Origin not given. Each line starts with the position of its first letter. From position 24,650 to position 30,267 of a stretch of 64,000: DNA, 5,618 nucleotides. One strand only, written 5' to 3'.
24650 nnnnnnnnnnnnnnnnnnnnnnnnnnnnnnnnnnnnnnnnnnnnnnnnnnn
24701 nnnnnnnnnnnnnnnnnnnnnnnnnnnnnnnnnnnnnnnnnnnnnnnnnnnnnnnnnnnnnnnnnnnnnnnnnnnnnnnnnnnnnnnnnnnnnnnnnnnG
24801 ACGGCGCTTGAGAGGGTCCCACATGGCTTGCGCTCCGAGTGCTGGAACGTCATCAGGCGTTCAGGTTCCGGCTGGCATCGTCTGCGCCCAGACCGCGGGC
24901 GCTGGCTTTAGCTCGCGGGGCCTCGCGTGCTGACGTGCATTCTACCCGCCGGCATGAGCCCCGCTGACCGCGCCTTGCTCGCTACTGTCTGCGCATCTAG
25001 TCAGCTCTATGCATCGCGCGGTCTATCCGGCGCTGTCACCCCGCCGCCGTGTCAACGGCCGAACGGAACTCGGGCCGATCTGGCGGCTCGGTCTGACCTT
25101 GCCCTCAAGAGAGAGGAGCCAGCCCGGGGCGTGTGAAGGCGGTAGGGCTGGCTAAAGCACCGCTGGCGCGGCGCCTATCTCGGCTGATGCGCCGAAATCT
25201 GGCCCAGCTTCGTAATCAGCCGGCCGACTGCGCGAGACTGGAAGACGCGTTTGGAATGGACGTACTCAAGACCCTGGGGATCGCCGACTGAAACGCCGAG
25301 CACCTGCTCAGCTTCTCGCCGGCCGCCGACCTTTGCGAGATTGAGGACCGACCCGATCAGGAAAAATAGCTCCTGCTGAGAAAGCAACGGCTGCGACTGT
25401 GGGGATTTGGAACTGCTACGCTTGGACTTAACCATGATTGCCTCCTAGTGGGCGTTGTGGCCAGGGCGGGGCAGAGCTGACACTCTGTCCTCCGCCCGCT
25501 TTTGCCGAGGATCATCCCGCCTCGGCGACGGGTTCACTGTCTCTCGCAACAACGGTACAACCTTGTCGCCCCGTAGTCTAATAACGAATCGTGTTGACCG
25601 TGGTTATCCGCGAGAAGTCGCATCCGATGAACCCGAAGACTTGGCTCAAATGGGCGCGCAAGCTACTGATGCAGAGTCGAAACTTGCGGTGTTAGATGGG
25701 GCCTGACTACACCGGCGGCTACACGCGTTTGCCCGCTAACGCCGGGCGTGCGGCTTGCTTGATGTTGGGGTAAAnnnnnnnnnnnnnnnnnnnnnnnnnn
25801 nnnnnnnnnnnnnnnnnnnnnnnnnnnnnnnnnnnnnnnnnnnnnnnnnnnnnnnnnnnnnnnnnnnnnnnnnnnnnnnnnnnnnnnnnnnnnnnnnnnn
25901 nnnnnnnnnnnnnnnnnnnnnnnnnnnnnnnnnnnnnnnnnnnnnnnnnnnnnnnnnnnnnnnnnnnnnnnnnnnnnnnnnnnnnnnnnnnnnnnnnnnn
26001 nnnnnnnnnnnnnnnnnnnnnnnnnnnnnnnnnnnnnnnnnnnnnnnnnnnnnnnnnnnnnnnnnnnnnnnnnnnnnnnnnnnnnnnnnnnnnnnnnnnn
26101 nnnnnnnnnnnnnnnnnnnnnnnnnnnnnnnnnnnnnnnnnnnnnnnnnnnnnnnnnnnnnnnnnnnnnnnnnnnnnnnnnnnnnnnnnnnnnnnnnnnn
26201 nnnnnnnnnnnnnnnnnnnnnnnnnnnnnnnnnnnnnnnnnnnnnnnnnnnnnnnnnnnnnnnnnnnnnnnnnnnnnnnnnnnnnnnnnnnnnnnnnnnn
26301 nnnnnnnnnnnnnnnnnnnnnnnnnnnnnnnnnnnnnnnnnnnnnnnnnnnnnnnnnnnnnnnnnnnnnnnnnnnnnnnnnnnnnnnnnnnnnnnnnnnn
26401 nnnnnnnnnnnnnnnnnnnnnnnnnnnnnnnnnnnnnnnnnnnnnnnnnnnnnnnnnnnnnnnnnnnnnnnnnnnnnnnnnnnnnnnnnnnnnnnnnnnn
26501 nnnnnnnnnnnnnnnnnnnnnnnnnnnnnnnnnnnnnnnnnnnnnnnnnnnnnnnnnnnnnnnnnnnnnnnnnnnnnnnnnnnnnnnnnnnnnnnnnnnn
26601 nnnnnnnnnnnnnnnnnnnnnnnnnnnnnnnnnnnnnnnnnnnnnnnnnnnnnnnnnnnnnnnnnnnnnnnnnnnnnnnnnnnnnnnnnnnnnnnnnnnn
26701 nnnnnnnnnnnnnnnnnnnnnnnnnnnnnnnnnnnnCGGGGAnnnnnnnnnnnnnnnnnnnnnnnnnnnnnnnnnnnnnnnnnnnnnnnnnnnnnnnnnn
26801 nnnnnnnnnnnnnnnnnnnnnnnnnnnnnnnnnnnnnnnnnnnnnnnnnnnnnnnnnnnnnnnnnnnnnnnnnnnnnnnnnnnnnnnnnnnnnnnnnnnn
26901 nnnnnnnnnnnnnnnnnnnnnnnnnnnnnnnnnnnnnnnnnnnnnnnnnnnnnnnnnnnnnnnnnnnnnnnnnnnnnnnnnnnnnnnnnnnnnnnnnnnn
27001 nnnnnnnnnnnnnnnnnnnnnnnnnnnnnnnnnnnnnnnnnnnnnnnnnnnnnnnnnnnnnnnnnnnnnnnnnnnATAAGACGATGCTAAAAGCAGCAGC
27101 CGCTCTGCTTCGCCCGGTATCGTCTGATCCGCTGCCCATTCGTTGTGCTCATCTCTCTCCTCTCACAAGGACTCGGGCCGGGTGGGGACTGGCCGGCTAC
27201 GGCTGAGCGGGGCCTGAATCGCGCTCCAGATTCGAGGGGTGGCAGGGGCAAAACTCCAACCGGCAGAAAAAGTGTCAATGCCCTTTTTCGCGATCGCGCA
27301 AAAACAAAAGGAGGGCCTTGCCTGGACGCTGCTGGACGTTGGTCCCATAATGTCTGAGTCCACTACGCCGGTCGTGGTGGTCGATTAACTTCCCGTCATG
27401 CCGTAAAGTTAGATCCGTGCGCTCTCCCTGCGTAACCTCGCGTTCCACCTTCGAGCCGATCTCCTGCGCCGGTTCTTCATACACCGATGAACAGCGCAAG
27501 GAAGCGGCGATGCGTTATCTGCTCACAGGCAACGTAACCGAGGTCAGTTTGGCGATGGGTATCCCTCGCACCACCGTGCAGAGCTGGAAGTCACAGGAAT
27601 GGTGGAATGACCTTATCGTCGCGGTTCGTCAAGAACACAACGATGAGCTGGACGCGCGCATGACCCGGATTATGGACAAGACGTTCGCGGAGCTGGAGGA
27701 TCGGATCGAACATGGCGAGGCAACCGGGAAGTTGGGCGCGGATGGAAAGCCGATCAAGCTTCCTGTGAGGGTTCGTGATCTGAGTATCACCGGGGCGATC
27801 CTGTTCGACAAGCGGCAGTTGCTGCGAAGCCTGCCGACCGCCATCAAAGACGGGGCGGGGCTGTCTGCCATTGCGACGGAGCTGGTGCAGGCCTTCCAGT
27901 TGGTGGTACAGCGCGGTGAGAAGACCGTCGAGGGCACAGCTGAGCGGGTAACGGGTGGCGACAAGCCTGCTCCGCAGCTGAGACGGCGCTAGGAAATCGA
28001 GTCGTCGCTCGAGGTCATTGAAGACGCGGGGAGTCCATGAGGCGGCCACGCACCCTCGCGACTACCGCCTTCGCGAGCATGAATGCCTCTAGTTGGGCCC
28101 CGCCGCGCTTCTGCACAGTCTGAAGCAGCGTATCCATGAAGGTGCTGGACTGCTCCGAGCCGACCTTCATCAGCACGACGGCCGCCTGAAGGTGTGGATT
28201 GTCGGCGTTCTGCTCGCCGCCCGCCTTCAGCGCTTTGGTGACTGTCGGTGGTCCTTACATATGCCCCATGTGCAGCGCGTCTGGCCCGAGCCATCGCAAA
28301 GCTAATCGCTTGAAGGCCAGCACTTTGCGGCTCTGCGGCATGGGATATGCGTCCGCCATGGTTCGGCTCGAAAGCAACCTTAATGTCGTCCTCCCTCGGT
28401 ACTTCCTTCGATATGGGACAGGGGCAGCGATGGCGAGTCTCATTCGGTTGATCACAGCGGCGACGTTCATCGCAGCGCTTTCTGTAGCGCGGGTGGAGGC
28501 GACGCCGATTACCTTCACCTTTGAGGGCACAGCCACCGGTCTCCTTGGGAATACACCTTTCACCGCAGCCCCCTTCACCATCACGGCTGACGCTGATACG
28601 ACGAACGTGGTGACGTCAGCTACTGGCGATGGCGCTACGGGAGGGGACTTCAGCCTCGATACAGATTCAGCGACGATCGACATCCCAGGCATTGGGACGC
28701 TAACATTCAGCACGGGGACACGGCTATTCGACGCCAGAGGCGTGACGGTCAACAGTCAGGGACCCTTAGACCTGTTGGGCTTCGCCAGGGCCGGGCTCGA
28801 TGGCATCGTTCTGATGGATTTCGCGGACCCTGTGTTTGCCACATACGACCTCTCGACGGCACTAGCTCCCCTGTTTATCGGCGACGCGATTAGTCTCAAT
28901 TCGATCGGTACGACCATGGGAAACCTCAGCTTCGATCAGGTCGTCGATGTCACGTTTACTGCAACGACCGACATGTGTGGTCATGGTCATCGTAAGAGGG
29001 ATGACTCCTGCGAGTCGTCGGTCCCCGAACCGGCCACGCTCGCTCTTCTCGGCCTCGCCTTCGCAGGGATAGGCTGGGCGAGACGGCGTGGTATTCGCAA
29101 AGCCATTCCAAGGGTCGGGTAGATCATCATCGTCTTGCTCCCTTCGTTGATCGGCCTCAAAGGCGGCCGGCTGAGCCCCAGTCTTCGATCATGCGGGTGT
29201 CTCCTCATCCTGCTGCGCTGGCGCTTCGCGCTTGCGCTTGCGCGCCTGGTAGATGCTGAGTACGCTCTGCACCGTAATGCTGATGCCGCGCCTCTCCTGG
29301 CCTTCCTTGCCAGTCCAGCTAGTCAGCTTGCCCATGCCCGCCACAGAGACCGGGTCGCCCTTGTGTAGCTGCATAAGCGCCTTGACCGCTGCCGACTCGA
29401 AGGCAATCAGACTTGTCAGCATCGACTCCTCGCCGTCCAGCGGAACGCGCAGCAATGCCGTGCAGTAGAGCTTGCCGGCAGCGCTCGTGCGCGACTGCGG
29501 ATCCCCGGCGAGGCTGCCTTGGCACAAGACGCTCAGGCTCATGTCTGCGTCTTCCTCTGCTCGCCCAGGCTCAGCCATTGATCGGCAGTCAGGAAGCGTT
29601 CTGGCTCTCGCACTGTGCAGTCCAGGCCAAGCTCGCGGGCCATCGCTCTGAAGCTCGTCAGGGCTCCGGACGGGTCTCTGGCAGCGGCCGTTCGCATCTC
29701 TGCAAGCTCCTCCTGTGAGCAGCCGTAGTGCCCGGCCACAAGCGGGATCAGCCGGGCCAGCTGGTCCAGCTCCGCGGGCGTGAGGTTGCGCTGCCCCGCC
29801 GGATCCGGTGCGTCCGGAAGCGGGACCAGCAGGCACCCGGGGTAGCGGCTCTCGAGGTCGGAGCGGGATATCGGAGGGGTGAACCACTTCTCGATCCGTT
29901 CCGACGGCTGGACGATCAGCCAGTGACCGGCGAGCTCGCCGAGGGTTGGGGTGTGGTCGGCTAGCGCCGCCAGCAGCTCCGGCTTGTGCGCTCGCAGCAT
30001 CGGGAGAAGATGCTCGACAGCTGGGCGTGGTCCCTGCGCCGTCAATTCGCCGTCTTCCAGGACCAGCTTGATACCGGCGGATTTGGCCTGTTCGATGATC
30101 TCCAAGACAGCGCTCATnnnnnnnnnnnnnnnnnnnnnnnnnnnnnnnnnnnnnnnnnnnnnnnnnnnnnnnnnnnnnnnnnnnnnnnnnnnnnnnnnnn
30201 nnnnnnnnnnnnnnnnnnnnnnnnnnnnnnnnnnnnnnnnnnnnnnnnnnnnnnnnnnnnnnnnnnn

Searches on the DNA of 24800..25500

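Call 71: search_rna_families(source=window, start=24800, end=25500, threshold=evalue, max_evalue=1)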
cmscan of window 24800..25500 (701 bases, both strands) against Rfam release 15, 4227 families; matches with E-value up to 1: 2.
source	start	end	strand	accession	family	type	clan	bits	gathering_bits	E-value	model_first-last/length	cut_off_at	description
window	25428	25498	-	RF00043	Plasmid_R1162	Gene; antisense;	-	21.5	55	0.3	1-75/75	no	R1162-like plasmid antisense RNA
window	24832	24864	-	RF01145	sR14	Gene; snRNA; snoRNA; CD-box;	-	15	38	0.2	23-54/54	no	Small nucleolar RNA sR14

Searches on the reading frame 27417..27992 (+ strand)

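Call 7: search_protein_families(library=pfam, proteins=[window:27417-27992:+], max_evalue=0.01)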
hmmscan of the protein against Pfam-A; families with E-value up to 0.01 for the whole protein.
window:27417-27992:+ (191 aa): 2 families
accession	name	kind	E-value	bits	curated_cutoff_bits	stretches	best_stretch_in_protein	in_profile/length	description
PF06056.18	Terminase_5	-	0.0007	19.9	20.3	1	26-67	2-43/58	Putative ATPase subunit of terminase (gpP-like)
PF13518.12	HTH_28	-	0.0057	17.2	25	0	26-60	1-35/52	Helix-turn-helix domain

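Call 20: search_protein_families(library=phrogs, proteins=[window:27417-27992:+], max_evalue=0.001)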
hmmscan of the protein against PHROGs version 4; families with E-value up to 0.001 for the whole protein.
window:27417-27992:+ (191 aa): 4 families
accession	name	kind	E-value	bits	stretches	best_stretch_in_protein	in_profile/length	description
phrog_5751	-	head and packaging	2e-06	28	1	22-88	68-132/548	terminase large subunit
phrog_14025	-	unknown function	6.9e-06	27.2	1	26-89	19-80/98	-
phrog_3746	-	head and packaging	5.6e-05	23.3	1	22-89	8-73/374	terminase large subunit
phrog_4151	-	DNA, RNA and nucleotide metabolism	0.00015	22.6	1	24-100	7-78/154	DNA binding protein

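Call 32: search_protein_families(library=ncbifam, proteins=[window:27510-27992:+], max_evalue=0.01)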
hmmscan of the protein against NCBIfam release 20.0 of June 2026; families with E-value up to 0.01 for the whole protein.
window:27510-27992:+ (160 aa): 0 families

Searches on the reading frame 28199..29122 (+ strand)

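Call 7: search_protein_families(library=pfam, proteins=[window:28199-29122:+], max_evalue=0.01)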
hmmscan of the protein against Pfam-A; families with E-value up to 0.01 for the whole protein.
window:28199-29122:+ (307 aa): 2 families
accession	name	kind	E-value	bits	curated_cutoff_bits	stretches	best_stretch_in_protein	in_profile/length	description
PF07589.16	PEP-CTERM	-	3.4e-08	33.7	20.7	1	274-296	1-24/24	PEP-CTERM motif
PF18205.6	VPDSG-CTERM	-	0.0077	16.5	25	1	279-297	7-25/26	VPDSG-CTERM motif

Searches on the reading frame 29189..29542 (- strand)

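Call 20: search_protein_families(library=phrogs, proteins=[window:29189-29542:-], max_evalue=0.001)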
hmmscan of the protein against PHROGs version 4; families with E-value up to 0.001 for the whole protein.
window:29189-29542:- (117 aa): 2 families
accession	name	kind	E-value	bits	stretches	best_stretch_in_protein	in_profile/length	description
phrog_44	-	DNA, RNA and nucleotide metabolism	7.9e-07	30.1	1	9-111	94-203/271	single strand DNA binding protein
phrog_28350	-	unknown function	0.00029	22.3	1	65-102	1-38/71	-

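Call 32: search_protein_families(library=ncbifam, proteins=[window:29189-29542:-], max_evalue=0.01)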
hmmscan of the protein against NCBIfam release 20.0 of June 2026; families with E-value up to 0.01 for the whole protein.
window:29189-29542:- (117 aa): 5 families
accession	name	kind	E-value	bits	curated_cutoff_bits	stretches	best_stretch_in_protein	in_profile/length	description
NF004948.0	PRK06293.1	equivalog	3.8e-06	26.9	156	1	8-113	7-116/161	single-stranded DNA-binding protein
TIGR00621.2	ssb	subfamily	2.8e-05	24.5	53.95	1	40-113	50-124/165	single-stranded DNA-binding protein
NF005851.0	PRK07772.1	subfamily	0.0055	16.9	194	0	36-96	49-108/191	single-stranded DNA-binding protein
NF005674.0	PRK07459.1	equivalog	0.0071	16.3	161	1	9-113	10-116/121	single-stranded DNA-binding protein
NF006297.0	PRK08486.1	equivalog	0.0081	16.3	212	1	48-112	56-119/182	single-stranded DNA-binding protein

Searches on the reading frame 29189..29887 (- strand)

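Call 7: search_protein_families(library=pfam, proteins=[window:29189-29887:-], max_evalue=0.01)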
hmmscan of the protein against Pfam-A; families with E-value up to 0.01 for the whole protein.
window:29189-29887:- (232 aa): 1 family
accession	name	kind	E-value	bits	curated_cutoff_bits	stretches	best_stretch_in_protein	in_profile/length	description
PF00436.31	SSB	-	4.9e-07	30.2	26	1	121-209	5-101/104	Single-strand binding protein family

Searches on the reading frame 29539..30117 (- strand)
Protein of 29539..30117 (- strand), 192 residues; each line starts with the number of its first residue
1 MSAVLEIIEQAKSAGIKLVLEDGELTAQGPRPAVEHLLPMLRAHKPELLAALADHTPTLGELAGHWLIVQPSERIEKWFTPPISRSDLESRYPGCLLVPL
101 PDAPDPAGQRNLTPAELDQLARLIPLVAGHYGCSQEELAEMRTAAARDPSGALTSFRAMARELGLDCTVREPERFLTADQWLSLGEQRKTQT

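Call 7: search_protein_families(library=pfam, proteins=[window:29539-30117:-], max_evalue=0.01)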
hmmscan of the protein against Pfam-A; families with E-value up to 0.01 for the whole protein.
window:29539-30117:- (192 aa): 1 family
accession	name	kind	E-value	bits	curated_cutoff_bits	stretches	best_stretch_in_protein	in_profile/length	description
PF18563.6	TubC_N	-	0.0001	22.8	26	1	6-52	3-50/52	TubC N-terminal docking domain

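Call 20: search_protein_families(library=phrogs, proteins=[window:29539-30117:-], max_evalue=0.001)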
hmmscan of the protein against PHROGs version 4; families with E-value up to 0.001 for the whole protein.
window:29539-30117:- (192 aa): 0 families

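Call 32: search_protein_families(library=ncbifam, proteins=[window:29539-30117:-], max_evalue=0.01)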
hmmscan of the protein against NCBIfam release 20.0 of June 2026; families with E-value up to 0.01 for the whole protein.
window:29539-30117:- (192 aa): 0 families
